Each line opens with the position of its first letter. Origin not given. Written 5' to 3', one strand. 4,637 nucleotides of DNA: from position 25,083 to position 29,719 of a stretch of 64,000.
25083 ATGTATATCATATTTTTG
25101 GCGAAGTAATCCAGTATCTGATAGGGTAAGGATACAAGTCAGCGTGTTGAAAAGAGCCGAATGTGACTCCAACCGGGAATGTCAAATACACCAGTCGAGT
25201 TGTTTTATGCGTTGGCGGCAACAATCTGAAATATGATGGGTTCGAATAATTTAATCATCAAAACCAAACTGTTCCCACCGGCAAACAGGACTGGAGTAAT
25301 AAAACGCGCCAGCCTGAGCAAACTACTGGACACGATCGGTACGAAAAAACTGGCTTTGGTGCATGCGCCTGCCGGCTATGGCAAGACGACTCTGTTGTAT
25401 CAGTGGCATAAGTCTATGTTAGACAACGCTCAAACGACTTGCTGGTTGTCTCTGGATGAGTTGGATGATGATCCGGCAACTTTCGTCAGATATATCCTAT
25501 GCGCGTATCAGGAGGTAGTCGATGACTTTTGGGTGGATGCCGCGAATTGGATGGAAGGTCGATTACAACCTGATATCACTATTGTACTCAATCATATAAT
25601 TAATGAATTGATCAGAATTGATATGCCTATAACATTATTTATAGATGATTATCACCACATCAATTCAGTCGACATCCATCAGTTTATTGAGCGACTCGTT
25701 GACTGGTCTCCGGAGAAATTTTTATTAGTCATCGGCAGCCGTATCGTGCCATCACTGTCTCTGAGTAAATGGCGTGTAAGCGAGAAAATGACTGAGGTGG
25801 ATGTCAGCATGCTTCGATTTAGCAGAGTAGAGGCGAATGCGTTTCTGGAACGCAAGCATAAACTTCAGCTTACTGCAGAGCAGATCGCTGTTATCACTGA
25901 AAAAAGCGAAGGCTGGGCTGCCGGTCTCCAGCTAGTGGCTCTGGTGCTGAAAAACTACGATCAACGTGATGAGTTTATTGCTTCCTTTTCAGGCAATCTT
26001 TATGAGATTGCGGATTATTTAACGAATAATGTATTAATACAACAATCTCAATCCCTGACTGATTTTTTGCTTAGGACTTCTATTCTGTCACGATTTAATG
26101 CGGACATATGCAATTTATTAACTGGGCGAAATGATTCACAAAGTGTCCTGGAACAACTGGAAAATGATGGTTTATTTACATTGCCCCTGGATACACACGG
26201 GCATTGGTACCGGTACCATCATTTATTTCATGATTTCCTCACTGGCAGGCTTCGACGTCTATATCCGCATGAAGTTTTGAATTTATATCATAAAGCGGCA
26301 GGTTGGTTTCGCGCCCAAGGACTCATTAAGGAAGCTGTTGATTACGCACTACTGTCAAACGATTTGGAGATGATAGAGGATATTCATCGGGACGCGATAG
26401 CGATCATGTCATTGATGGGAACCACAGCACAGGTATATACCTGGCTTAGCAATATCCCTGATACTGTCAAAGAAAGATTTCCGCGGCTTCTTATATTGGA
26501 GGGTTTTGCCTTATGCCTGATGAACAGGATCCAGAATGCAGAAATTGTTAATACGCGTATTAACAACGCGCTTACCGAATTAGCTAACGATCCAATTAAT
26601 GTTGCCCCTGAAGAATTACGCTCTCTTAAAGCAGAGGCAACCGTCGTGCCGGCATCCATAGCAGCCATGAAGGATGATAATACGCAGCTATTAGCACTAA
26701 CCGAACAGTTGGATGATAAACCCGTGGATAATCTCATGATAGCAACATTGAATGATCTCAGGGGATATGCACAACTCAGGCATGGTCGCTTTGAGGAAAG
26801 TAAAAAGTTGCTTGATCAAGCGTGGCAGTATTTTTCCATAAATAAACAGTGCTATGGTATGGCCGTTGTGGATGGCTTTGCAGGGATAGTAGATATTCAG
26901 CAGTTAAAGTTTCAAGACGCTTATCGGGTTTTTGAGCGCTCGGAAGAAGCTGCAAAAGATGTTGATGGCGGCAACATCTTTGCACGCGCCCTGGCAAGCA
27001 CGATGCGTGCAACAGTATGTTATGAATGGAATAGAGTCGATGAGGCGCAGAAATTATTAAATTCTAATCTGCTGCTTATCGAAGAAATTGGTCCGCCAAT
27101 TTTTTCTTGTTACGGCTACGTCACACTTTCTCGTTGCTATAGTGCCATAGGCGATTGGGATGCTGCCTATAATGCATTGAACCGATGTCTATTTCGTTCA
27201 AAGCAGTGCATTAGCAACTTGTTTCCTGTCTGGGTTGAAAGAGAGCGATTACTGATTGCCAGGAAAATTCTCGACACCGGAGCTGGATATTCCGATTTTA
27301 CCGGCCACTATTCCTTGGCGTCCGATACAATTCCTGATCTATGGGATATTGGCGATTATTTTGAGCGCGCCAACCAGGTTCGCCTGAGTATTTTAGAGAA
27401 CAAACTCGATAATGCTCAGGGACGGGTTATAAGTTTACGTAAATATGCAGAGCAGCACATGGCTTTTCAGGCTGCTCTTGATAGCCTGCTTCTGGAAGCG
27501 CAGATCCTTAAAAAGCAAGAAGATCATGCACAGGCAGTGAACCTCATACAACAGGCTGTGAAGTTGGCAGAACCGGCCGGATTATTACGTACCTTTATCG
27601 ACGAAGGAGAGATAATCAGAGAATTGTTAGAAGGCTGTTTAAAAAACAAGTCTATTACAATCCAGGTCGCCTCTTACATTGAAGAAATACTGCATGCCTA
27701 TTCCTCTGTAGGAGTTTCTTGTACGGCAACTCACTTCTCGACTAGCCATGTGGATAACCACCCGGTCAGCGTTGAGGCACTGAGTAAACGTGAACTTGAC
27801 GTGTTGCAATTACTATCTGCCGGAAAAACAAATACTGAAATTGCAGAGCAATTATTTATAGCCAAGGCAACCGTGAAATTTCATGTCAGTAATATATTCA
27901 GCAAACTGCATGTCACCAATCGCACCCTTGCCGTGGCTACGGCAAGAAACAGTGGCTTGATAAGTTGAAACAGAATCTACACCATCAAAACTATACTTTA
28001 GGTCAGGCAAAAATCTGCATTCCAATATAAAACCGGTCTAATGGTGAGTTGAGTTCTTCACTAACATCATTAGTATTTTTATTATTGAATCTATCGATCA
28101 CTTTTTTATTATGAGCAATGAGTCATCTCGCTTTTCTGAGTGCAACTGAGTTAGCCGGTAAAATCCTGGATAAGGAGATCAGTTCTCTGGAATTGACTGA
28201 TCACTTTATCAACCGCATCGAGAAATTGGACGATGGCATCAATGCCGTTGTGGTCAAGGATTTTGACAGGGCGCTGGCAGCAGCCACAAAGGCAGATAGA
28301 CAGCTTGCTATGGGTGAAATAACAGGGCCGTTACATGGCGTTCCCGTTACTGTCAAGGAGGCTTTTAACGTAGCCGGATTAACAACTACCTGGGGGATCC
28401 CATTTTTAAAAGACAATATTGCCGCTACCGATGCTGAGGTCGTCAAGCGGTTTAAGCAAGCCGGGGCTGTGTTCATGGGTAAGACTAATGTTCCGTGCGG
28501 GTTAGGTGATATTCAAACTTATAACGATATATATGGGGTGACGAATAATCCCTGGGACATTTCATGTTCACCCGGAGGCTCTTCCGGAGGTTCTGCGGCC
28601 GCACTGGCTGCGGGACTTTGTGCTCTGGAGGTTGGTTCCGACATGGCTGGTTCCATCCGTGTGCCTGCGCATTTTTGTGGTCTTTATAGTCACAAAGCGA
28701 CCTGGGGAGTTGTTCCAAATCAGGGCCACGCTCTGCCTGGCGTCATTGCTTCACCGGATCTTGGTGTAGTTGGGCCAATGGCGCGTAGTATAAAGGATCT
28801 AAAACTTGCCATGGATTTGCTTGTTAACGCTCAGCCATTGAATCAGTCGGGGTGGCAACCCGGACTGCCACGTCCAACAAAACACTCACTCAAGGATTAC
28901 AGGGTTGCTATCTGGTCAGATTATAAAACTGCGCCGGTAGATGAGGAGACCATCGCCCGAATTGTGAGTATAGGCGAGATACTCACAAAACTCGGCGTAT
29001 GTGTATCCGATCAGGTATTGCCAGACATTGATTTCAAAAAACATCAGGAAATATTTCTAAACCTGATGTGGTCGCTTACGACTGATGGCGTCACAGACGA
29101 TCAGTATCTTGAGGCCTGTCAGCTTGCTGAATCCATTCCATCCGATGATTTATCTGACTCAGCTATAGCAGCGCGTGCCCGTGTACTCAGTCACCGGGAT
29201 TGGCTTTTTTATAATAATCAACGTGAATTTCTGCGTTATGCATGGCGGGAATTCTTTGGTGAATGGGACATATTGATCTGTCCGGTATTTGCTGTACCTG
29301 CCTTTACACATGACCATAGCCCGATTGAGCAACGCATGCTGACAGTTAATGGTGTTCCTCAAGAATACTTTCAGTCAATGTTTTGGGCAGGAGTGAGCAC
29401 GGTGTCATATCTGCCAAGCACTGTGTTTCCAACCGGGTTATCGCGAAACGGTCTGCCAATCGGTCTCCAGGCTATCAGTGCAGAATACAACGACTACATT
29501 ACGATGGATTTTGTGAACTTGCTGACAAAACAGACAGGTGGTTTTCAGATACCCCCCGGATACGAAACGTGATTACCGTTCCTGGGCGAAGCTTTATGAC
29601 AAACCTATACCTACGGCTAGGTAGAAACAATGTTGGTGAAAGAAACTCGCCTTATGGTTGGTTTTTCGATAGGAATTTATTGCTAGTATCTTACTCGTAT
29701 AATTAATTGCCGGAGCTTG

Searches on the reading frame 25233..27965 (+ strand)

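Call 40: search_protein_families(library=pfam, proteins=[window:25233-27965:+], max_evalue=0.00001)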
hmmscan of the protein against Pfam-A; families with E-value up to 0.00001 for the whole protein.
window:25233-27965:+ (911 aa): 4 families
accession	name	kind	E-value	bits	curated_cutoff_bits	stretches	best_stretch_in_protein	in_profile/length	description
PF17874.7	TPR_MalT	-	6.6e-28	98.4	45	1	497-801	32-332/336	MalT-like TPR region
PF00196.25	GerE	-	3.9e-21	74.9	23.5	1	849-902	2-55/57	Bacterial regulatory proteins, luxR family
PF13424.12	TPR_12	-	4.5e-07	30.4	30.1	0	551-610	10-69/77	Tetratricopeptide repeat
PF25199.1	nSTAND_NTPase5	-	5.6e-06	26.7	34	0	23-74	20-78/145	Novel STAND NTPase 5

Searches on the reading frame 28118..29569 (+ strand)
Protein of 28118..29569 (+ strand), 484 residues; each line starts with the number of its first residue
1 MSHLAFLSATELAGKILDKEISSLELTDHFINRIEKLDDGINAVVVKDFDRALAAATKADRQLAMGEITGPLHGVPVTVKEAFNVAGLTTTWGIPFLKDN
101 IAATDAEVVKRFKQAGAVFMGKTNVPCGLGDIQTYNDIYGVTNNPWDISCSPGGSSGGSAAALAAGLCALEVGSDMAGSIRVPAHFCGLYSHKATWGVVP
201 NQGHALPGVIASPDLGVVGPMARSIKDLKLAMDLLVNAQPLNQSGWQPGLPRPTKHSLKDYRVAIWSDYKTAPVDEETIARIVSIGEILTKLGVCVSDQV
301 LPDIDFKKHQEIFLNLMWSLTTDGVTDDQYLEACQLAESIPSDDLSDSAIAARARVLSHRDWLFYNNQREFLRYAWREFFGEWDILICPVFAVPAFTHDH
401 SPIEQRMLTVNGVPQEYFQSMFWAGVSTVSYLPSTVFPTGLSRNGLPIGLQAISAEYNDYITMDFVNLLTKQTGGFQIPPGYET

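Call 40: search_protein_families(library=pfam, proteins=[window:28118-29569:+], max_evalue=0.00001)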
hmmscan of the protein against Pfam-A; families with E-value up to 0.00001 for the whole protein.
window:28118-29569:+ (484 aa): 1 family
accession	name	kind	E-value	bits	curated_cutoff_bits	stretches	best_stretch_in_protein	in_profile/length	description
PF01425.27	Amidase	-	3.8e-94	316.7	27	1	25-460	1-442/445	Amidase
